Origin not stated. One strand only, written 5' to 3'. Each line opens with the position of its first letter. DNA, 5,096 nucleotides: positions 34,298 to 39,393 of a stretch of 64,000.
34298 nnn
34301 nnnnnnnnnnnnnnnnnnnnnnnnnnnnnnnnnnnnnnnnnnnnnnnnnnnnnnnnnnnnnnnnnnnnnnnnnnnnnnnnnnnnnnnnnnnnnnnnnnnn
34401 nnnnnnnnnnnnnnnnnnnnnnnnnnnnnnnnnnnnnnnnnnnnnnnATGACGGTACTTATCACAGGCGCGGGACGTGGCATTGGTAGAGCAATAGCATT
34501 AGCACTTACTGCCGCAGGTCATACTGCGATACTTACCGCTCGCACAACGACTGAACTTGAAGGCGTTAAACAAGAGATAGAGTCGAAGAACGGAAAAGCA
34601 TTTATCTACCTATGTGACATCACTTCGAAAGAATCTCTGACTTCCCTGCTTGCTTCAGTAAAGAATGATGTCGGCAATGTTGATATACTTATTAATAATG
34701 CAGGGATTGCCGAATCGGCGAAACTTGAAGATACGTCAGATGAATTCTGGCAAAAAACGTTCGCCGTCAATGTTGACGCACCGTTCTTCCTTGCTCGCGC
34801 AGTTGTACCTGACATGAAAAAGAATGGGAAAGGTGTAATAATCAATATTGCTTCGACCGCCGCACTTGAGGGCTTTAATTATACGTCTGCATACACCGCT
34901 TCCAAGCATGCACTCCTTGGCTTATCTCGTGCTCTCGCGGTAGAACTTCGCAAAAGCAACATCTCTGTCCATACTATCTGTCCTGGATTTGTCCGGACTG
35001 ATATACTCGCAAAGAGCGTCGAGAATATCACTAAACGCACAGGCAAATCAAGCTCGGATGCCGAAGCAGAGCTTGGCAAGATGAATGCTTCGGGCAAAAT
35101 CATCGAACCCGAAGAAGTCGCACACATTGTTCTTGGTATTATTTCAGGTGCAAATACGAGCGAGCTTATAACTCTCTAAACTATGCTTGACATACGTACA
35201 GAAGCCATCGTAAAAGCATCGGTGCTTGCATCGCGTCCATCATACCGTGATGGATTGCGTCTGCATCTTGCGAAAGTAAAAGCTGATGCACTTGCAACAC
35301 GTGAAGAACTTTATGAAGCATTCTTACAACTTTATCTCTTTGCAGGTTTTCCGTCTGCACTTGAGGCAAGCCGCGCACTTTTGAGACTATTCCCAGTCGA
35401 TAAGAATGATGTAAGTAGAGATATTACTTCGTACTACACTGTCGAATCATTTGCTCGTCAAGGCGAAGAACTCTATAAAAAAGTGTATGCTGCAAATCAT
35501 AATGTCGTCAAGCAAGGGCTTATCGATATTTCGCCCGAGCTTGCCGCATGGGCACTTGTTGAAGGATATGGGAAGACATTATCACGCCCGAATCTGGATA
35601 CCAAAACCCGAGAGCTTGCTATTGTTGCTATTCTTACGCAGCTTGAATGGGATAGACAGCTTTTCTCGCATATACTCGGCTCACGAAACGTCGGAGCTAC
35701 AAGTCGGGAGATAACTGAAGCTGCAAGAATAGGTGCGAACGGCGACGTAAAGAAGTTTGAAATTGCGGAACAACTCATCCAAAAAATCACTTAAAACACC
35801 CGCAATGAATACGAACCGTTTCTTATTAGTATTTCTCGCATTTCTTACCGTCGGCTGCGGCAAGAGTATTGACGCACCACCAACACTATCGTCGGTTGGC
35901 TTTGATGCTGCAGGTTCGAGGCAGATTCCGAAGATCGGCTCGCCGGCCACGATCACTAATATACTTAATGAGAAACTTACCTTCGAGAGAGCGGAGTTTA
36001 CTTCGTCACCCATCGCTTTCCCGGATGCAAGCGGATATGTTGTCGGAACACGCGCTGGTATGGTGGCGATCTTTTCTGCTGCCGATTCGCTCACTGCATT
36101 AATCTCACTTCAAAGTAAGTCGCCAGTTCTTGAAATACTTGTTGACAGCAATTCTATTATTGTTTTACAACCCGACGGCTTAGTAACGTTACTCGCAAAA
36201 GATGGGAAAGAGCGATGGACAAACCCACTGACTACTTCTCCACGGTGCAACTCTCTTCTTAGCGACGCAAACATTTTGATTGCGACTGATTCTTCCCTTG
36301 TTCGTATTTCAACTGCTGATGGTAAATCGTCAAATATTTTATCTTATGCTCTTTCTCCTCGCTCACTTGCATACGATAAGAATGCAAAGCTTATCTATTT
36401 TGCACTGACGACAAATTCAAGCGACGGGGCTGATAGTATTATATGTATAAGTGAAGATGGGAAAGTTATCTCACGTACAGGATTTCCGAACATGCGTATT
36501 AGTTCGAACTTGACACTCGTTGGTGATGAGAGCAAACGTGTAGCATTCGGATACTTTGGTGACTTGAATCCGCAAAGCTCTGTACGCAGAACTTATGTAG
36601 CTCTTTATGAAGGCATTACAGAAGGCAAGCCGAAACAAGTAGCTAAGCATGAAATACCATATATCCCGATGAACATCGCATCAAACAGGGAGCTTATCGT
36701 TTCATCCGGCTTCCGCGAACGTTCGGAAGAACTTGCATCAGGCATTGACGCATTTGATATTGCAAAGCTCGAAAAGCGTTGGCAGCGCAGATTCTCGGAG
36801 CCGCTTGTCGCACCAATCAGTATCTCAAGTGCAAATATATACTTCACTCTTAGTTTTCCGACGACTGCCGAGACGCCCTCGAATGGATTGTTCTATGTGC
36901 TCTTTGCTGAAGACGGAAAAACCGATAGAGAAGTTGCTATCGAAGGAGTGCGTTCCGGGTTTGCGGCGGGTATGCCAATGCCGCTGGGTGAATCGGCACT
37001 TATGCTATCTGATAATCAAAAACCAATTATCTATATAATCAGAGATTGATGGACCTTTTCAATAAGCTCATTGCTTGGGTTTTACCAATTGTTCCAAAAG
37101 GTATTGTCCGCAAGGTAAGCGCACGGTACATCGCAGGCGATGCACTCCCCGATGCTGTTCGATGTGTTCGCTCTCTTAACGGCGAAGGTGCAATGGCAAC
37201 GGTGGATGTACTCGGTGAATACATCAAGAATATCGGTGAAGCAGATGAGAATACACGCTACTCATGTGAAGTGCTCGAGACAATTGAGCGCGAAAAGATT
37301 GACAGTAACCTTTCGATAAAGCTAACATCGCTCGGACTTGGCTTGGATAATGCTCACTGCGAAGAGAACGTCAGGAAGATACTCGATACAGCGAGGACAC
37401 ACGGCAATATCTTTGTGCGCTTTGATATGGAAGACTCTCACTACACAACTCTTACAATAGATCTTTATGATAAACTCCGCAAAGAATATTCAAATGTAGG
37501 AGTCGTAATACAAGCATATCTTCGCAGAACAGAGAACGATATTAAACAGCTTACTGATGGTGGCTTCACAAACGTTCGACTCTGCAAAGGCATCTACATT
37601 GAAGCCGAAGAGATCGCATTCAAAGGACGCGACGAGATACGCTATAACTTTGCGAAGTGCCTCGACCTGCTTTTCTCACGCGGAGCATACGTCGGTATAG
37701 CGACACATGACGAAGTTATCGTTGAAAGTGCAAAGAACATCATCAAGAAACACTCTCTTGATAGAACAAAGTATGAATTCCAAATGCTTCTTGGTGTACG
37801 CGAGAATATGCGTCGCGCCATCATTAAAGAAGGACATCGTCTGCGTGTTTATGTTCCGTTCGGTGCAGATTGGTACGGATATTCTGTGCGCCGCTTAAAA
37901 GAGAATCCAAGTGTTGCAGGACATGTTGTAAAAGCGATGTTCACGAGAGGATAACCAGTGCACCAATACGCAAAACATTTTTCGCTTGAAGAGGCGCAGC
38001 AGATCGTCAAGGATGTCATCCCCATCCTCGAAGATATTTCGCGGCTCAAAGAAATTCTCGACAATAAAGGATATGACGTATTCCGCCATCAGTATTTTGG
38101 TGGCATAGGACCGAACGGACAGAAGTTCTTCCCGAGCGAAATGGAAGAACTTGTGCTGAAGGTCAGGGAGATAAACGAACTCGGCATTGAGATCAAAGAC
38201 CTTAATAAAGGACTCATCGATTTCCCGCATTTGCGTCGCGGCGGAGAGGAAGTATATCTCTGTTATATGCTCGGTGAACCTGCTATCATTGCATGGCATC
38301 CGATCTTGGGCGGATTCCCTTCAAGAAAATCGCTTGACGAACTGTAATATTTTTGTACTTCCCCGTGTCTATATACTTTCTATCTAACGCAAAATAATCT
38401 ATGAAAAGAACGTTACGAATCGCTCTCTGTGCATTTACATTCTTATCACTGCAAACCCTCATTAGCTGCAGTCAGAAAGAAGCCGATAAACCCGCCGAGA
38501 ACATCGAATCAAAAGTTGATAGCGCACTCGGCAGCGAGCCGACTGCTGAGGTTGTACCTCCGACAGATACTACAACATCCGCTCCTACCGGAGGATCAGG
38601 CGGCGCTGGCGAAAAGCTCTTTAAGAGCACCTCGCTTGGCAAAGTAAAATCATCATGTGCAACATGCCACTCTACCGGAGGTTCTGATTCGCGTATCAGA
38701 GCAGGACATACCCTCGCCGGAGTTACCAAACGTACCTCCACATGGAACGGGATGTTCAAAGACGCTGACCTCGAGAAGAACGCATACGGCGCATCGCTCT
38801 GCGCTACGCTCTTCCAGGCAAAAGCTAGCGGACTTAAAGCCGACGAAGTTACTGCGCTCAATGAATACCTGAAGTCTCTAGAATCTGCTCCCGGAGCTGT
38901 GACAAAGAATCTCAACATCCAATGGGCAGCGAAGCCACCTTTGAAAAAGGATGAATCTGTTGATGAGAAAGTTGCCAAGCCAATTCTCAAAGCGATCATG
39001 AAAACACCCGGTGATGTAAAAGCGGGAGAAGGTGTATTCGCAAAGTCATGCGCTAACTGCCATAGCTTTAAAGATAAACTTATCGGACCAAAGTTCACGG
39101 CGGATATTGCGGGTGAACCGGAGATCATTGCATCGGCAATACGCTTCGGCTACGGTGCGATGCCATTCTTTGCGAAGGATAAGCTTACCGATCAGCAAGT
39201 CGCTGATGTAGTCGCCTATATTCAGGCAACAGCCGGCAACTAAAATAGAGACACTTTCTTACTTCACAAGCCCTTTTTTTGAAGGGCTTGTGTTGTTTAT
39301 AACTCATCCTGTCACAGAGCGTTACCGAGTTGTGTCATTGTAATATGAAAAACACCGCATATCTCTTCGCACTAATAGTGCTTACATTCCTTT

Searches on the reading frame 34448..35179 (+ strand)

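Call 52: search_protein_families(library=pfam, proteins=[window:34448-35179:+], max_evalue=0.001)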
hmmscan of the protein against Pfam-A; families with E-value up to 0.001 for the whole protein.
window:34448-35179:+ (243 aa): 5 families
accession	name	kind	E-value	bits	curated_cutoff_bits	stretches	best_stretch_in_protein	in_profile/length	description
PF00106.31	adh_short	-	4.4e-59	199.7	26.6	1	2-192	2-192/195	short chain dehydrogenase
PF13561.12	adh_short_C2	-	3.1e-48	164.9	27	1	7-235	1-220/236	Enoyl-(Acyl carrier protein) reductase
PF08659.16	KR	-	1.3e-14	55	22.6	1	2-161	2-161/180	KR domain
PF23441.1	SDR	-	5.3e-07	29.7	27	1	2-197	9-209/258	SDR-like rossmann domain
PF01370.27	Epimerase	-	2.2e-05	24.5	20.9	1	3-109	1-96/240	NAD dependent epimerase/dehydratase family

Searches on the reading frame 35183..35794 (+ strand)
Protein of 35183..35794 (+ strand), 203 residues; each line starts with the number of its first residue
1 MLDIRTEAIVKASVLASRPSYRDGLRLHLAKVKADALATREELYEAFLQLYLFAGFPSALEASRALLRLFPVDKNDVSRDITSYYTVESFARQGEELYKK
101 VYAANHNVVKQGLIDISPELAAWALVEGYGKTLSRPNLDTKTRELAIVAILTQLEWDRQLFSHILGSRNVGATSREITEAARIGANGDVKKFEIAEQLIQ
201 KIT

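Call 52: search_protein_families(library=pfam, proteins=[window:35183-35794:+], max_evalue=0.001)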
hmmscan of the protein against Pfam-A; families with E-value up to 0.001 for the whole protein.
window:35183-35794:+ (203 aa): 1 family
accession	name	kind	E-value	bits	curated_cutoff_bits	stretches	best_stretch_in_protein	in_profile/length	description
PF02627.25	CMD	-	1.9e-13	50.6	23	1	122-185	4-67/84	Carboxymuconolactone decarboxylase family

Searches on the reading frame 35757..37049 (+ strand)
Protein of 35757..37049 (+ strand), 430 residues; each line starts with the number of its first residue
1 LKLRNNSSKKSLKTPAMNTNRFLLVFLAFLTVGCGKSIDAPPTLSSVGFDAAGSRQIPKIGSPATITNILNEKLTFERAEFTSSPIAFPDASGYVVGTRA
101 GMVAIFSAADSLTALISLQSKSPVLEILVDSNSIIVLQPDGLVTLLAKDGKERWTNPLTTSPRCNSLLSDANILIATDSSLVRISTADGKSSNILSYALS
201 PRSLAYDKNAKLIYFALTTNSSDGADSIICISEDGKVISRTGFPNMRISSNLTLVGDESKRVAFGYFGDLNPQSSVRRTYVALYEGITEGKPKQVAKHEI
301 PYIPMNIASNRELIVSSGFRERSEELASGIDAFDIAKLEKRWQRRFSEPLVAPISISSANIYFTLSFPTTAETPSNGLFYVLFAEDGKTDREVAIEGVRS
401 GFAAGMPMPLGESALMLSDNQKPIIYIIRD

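Call 52: search_protein_families(library=pfam, proteins=[window:35757-37049:+], max_evalue=0.001)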
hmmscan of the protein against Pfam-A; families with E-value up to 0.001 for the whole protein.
window:35757-37049:+ (430 aa): 1 family
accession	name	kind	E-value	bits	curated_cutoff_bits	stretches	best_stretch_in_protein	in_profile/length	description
PF13360.13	PQQ_2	-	0.00011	22.4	27.6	0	129-261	31-164/233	Outer membrane protein assembly factor BamB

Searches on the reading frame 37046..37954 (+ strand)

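Call 52: search_protein_families(library=pfam, proteins=[window:37046-37954:+], max_evalue=0.001)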
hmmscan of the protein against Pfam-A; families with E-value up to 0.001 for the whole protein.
window:37046-37954:+ (302 aa): 1 family
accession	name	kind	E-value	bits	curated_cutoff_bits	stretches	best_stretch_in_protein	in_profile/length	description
PF01619.24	Pro_dh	-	7.4e-34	118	27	1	41-294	5-276/278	Proline dehydrogenase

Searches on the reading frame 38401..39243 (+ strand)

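Call 75: search_protein_families(library=pfam, proteins=[window:38401-39243:+], max_evalue=0.01)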
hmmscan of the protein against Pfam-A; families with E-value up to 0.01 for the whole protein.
window:38401-39243:+ (280 aa): 7 families
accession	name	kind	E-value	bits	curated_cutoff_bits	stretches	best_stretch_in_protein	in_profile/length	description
PF13442.11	Cytochrome_CBB3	-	4.2e-18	65.9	27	1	205-274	2-68/68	Cytochrome C oxidase, cbb3-type, subunit III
PF00034.26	Cytochrom_C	-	6e-16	60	21.3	2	206-276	1-88/90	Cytochrome c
PF03150.19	CCP_MauG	-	0.00064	20.8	25.6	0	70-118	7-60/149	Di-haem cytochrome c peroxidase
PF14495.11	Cytochrom_C550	-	0.0033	17.6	27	0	198-221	18-41/136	Cytochrome c-550 domain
PF09086.16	DUF1924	-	0.0039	17.9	22.5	0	68-96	9-39/96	Domain of unknown function (DUF1924)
PF21342.2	SoxA-TsdA_cyt-c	-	0.0063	16.9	27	0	70-94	2-25/88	SoxA/TsdA, cytochrome c domain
PF14522.11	Cytochrome_C7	-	0.0081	16.4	24.8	0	81-93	11-23/67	Cytochrome c7 and related cytochrome c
